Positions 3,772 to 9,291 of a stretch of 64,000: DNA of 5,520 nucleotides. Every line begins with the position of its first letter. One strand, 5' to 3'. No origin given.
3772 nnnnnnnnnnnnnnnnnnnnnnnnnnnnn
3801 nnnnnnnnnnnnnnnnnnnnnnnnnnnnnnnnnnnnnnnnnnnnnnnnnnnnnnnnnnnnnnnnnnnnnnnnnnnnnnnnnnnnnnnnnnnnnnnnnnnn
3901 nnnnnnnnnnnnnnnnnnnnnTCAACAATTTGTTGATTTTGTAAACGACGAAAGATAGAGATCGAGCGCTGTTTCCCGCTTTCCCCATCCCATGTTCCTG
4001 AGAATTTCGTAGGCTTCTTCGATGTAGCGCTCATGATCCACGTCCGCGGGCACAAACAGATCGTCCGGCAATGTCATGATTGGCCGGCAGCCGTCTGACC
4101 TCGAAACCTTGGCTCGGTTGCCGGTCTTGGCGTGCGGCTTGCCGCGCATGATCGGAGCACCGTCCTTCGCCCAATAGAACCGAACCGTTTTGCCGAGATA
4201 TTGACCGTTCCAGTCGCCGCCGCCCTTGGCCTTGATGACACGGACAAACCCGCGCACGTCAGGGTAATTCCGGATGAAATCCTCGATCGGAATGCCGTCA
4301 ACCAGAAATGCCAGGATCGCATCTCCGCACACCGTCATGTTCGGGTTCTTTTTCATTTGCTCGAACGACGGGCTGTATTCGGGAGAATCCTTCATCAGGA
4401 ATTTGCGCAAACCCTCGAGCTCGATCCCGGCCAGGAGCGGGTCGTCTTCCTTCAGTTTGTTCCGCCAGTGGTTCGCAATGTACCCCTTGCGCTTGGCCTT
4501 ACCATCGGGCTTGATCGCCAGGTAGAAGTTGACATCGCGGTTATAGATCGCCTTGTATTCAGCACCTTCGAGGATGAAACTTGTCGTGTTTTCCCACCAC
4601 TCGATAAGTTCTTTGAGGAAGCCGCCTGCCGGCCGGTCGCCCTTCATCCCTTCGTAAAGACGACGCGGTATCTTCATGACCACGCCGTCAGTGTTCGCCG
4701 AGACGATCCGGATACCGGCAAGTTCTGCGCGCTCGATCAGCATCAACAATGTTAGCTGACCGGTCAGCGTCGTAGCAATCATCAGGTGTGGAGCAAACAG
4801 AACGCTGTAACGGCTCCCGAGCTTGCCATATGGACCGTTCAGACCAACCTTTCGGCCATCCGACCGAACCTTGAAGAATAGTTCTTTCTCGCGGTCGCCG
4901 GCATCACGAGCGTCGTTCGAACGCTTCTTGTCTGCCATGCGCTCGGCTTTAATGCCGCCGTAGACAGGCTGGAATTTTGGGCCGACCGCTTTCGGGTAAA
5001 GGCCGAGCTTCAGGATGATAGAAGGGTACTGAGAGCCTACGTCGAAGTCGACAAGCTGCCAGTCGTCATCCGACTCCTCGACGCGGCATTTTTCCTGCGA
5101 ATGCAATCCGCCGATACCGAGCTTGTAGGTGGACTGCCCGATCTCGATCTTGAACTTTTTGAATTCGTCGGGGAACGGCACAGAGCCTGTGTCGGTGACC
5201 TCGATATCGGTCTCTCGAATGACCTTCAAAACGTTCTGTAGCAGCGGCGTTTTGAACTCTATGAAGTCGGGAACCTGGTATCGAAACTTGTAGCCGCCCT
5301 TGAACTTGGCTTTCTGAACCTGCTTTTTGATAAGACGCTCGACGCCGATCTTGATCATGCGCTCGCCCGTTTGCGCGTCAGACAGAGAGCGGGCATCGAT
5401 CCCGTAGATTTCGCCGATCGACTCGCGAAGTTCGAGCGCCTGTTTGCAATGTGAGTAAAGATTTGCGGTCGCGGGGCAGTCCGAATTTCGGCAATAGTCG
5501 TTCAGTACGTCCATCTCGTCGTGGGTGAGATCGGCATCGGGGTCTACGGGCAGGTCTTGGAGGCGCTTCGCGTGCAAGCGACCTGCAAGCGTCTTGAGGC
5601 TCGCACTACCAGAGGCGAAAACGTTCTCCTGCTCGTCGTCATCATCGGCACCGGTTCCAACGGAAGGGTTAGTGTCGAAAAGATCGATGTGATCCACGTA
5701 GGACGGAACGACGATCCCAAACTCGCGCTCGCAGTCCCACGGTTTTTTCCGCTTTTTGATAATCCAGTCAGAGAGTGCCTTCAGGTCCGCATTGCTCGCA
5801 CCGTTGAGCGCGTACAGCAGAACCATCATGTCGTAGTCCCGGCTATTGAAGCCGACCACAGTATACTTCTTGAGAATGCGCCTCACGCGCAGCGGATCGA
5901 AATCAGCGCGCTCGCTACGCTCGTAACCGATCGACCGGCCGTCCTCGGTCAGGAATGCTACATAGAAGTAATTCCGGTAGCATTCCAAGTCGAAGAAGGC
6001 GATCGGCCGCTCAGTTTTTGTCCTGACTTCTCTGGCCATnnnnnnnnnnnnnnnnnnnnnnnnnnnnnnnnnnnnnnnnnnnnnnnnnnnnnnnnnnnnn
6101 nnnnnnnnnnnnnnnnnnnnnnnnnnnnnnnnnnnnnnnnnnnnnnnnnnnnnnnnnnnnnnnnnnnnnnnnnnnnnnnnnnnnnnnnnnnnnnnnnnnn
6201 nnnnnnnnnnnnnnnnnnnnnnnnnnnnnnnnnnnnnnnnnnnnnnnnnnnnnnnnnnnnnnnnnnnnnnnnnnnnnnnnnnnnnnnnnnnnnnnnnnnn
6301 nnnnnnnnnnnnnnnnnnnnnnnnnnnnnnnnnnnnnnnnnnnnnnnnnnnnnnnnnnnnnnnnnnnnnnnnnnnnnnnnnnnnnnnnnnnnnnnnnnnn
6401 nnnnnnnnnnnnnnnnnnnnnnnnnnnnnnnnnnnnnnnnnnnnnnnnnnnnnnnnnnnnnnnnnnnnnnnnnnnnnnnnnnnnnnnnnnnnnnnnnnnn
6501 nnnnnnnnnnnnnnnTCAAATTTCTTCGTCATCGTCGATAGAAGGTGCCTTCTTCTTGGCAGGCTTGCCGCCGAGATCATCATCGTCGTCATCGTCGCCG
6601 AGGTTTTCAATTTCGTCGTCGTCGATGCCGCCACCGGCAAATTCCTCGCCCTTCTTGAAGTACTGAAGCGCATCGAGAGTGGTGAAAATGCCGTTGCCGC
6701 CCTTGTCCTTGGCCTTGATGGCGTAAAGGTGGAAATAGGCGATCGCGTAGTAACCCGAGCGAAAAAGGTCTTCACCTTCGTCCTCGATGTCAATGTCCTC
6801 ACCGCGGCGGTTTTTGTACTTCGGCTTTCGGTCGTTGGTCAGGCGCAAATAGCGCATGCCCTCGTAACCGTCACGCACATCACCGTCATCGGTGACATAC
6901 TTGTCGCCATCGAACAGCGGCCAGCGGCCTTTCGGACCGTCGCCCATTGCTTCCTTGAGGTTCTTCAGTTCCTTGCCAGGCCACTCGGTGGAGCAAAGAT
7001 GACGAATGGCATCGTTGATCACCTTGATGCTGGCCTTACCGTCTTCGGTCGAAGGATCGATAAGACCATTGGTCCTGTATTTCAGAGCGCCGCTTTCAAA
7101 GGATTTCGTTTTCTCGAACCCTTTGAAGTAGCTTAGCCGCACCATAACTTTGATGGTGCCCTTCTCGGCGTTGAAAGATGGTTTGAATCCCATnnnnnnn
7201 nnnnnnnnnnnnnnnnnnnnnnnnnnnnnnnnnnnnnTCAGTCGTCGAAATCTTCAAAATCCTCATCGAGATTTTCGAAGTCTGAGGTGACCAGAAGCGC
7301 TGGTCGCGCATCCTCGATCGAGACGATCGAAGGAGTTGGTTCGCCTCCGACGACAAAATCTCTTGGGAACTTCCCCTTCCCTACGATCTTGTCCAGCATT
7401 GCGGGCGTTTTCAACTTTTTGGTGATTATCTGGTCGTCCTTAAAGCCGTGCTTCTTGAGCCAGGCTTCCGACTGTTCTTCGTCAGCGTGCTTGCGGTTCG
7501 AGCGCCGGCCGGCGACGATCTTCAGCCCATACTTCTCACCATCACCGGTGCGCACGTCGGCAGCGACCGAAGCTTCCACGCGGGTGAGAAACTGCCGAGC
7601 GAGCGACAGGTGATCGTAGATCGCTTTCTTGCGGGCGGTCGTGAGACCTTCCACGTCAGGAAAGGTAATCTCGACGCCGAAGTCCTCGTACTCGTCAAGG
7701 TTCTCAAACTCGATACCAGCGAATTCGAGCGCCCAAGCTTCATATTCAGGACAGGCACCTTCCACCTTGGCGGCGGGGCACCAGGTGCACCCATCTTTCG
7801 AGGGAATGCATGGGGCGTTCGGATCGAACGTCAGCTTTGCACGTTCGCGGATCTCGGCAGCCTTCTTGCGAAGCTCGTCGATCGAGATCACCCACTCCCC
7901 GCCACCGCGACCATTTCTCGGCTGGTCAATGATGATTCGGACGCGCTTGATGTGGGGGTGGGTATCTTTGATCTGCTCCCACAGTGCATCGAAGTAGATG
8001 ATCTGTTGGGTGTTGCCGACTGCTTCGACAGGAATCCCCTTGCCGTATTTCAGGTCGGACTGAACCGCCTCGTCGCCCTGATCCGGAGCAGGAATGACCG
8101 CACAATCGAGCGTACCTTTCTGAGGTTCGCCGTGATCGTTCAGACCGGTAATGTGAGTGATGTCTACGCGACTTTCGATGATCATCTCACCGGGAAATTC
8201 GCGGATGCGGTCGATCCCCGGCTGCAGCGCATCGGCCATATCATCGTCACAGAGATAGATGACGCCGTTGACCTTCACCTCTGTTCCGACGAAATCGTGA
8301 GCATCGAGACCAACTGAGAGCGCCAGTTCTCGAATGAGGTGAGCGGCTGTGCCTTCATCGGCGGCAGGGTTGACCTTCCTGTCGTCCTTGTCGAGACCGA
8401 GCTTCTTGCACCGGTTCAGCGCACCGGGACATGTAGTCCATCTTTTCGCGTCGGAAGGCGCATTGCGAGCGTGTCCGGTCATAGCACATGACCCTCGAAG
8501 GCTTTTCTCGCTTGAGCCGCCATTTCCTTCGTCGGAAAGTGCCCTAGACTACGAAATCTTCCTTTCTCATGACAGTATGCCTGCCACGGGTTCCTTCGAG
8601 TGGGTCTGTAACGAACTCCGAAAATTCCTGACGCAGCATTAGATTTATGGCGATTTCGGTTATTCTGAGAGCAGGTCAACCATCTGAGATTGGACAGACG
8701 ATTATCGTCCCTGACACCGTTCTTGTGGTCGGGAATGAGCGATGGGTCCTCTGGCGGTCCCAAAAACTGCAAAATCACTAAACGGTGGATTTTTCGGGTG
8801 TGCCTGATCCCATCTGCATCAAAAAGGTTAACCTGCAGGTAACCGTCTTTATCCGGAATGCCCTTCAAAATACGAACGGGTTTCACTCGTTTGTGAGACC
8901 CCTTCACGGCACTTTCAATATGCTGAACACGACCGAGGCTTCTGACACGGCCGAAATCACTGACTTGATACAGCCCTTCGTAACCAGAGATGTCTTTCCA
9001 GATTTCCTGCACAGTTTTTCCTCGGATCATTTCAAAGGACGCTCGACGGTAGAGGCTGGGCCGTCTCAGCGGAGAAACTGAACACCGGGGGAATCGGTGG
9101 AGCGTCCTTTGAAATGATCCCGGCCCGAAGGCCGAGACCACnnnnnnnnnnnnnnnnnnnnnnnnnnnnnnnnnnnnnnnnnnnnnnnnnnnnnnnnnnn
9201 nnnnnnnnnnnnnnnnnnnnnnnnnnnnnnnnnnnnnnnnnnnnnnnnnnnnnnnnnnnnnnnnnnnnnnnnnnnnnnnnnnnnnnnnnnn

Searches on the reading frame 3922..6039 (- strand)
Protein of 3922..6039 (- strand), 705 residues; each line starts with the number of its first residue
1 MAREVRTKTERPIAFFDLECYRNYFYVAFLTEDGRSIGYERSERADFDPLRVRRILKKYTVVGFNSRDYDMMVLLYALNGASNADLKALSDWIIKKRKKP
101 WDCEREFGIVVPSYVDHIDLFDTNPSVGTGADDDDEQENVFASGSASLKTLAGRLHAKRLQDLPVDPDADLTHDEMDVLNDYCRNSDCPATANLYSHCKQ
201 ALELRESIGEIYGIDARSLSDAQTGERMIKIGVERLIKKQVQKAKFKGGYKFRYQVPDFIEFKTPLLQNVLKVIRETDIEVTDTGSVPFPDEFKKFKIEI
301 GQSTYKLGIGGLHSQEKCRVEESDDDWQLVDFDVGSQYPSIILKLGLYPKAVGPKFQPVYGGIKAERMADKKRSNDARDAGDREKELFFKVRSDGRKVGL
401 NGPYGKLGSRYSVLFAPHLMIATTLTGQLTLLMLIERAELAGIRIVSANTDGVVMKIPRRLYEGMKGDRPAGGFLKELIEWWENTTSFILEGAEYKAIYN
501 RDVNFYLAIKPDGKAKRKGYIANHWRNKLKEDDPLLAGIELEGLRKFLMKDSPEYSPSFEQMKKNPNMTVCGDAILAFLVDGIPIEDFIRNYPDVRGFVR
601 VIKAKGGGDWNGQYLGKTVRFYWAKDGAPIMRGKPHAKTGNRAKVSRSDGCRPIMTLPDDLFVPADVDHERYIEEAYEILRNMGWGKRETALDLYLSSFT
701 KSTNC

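Call 21: search_protein_families(library=phrogs, proteins=[window:3922-6039:-], max_evalue=0.001)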
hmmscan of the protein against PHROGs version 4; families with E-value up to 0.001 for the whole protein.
window:3922-6039:- (705 aa): 4 families
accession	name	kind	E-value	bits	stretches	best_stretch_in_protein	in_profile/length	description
phrog_1252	-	DNA, RNA and nucleotide metabolism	2.4e-166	556.1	1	6-687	47-655/663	DNA polymerase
phrog_18505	-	DNA, RNA and nucleotide metabolism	4e-18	66.8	1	396-520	40-156/349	DNA polymerase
phrog_4210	-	DNA, RNA and nucleotide metabolism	6.8e-13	48.3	1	6-348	715-977/1304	DNA polymerase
phrog_262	-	DNA, RNA and nucleotide metabolism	1e-06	28.1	1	365-457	474-586/856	DNA polymerase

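Call 23: search_dna_similar(query=window:3922-6039:-, collection=phages, mode=protein, max_rows=15)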
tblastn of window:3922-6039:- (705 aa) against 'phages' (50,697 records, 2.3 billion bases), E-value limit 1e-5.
Records with a match: 879; places in all: 880; records where one place covers at least 80% of the query: 463.
Best place of each record, by identity: 80-90% 1; <60% 878.
By first word of the organism name: Rheinheimera 115; Pseudomonas 98; Vibrio 90; Klebsiella 77; Escherichia 56; uncultured 41; Leuconostoc 39; Rhodobacter 30; Flavobacterium 29; Rhizobium 27; and 61 more.
By host as written in the record: - 123; Rheinheimera sp. BAL341 115; Klebsiella pneumoniae 46; Pseudomonas aeruginosa 31; Rhodobacter capsulatus YW1 30; Escherichia coli 23; Stenotrophomonas maltophilia 14; Gordonia rubripertincta NRRL B-16540 13; and 239 more.
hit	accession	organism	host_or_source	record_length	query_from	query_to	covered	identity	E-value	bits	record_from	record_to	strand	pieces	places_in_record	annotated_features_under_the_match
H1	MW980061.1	Rhizobium phage RHph_X2_30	Sinorhizobium americanum X2_30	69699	1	697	99%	80.4%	0e+0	1147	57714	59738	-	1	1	DNA polymerase protein | hypothetical protein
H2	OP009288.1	Rhodobacter phage RcWhiteOak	Rhodobacter capsulatus YW1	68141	15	685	95%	46.1%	4e-160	518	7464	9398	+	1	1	DNA polymerase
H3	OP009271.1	Rhodobacter phage RcJoli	Rhodobacter capsulatus YW1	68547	15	685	95%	46.1%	8e-160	516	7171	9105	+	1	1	DNA polymerase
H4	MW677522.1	Rhodobacter phage RcPutin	Rhodobacter capsulatus YW1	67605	15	685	95%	46.0%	3e-159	515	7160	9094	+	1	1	8: DNA polymerase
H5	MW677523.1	Rhodobacter phage RcRios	Rhodobacter capsulatus YW1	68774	15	685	95%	46.0%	3e-159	515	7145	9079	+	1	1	8: DNA polymerase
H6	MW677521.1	Rhodobacter phage RcPescado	Rhodobacter capsulatus YW1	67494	15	685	95%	45.7%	7e-159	514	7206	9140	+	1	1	8: DNA polymerase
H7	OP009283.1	Rhodobacter phage RcPacific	Rhodobacter capsulatus YW1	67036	15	685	95%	45.7%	3e-158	512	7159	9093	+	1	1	DNA polymerase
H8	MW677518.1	Rhodobacter phage RcMcDreamy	Rhodobacter capsulatus YW1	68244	15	685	95%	45.7%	4e-158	512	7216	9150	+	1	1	8: DNA polymerase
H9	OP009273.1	Rhodobacter phage RcKeef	Rhodobacter capsulatus YW1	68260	15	685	95%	45.7%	4e-158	512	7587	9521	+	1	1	DNA polymerase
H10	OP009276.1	Rhodobacter phage RcLkye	Rhodobacter capsulatus YW1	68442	15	685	95%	45.7%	4e-158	512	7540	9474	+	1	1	DNA polymerase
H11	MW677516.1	Rhodobacter phage RcIroh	Rhodobacter capsulatus YW1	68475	15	685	95%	45.7%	4e-158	512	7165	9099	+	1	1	8: DNA polymerase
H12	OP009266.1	Rhodobacter phage RcAquaphina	Rhodobacter capsulatus YW1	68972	15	685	95%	45.7%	4e-158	512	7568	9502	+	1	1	DNA polymerase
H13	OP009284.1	Rhodobacter phage RcPeripeteia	Rhodobacter capsulatus YW1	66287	15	685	95%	45.7%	8e-158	511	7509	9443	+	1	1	DNA polymerase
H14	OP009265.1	Rhodobacter phage RcAqua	Rhodobacter capsulatus YW1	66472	15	685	95%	45.7%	8e-158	511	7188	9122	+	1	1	DNA polymerase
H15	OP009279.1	Rhodobacter phage RcMcLean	Rhodobacter capsulatus YW1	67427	15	685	95%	45.7%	8e-158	511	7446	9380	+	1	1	DNA polymerase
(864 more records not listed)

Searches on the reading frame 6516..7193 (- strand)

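Call 21: search_protein_families(library=phrogs, proteins=[window:6516-7193:-], max_evalue=0.001)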
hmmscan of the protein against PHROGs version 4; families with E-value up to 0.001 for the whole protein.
window:6516-7193:- (225 aa): 1 family
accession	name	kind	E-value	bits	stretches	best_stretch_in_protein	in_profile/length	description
phrog_112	-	DNA, RNA and nucleotide metabolism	3.4e-25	90.2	1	14-223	24-211/265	Gp2.5-like ssDNA binding protein and ssDNA annealing protein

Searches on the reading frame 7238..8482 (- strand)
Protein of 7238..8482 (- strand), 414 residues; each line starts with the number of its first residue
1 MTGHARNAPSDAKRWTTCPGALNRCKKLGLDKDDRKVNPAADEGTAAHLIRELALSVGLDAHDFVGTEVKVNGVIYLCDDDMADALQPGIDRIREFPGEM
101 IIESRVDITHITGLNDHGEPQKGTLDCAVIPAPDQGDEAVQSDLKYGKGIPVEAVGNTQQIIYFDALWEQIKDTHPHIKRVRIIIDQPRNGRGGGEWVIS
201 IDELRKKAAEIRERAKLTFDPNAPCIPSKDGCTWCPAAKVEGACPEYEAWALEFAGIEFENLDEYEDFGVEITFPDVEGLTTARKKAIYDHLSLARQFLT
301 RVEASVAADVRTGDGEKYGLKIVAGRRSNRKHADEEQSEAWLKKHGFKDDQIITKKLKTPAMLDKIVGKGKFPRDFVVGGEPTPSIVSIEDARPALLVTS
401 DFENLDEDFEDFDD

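Call 21: search_protein_families(library=phrogs, proteins=[window:7238-8482:-], max_evalue=0.001)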
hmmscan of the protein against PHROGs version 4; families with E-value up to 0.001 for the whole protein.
window:7238-8482:- (414 aa): 2 families
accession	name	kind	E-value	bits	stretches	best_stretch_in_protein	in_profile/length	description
phrog_69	-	DNA, RNA and nucleotide metabolism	1.9e-67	229.4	1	1-410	84-481/501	exonuclease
phrog_3953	-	DNA, RNA and nucleotide metabolism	1.2e-06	29.3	1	3-214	12-180/186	exonuclease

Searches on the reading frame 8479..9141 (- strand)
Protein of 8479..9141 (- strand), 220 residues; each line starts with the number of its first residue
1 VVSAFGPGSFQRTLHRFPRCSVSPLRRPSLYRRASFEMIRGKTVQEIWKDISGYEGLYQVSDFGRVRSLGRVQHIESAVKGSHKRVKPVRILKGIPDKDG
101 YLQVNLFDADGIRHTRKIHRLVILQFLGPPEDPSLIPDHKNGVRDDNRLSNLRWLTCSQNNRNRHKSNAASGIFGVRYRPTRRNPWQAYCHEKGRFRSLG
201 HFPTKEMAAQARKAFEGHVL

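Call 21: search_protein_families(library=phrogs, proteins=[window:8479-9141:-], max_evalue=0.001)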
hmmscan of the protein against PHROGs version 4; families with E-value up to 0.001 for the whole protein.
window:8479-9141:- (220 aa): 15 families
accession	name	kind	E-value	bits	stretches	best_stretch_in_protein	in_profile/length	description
phrog_59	-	DNA, RNA and nucleotide metabolism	1.6e-36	127.6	1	37-171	129-242/423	HNH endonuclease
phrog_1492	-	DNA, RNA and nucleotide metabolism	3e-33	116.6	1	27-163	26-158/414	HNH endonuclease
phrog_99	-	DNA, RNA and nucleotide metabolism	8.6e-32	112.2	1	94-216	144-256/383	HNH endonuclease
phrog_959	-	DNA, RNA and nucleotide metabolism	2.1e-28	99.8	1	45-168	5-110/138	HNH endonuclease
phrog_4578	-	DNA, RNA and nucleotide metabolism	8.7e-17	62.2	1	135-216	31-111/130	HNH endonuclease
phrog_374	-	DNA, RNA and nucleotide metabolism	4e-10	40.1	1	138-215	327-402/617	HNH endonuclease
phrog_3593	-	DNA, RNA and nucleotide metabolism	6.4e-09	36.8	1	138-213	114-190/210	HNH endonuclease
phrog_37683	-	unknown function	1.5e-07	31.8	1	87-165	133-209/279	-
phrog_30377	-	DNA, RNA and nucleotide metabolism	1.6e-07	32.4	1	118-175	12-66/82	HNH endonuclease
phrog_13470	-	DNA, RNA and nucleotide metabolism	2.4e-07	32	1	161-218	85-141/152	HNH endonuclease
phrog_36769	-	unknown function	1.3e-06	29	1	114-209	240-337/367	-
phrog_7545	-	DNA, RNA and nucleotide metabolism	8.1e-06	27.1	1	93-168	60-137/160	HNH endonuclease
phrog_21800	-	unknown function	3.7e-05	24.6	1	46-67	2-23/63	-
phrog_953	-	DNA, RNA and nucleotide metabolism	0.00029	21.3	1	165-214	307-356/420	HNH endonuclease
phrog_826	-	DNA, RNA and nucleotide metabolism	0.00051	20.7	1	113-168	107-163/281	HNH endonuclease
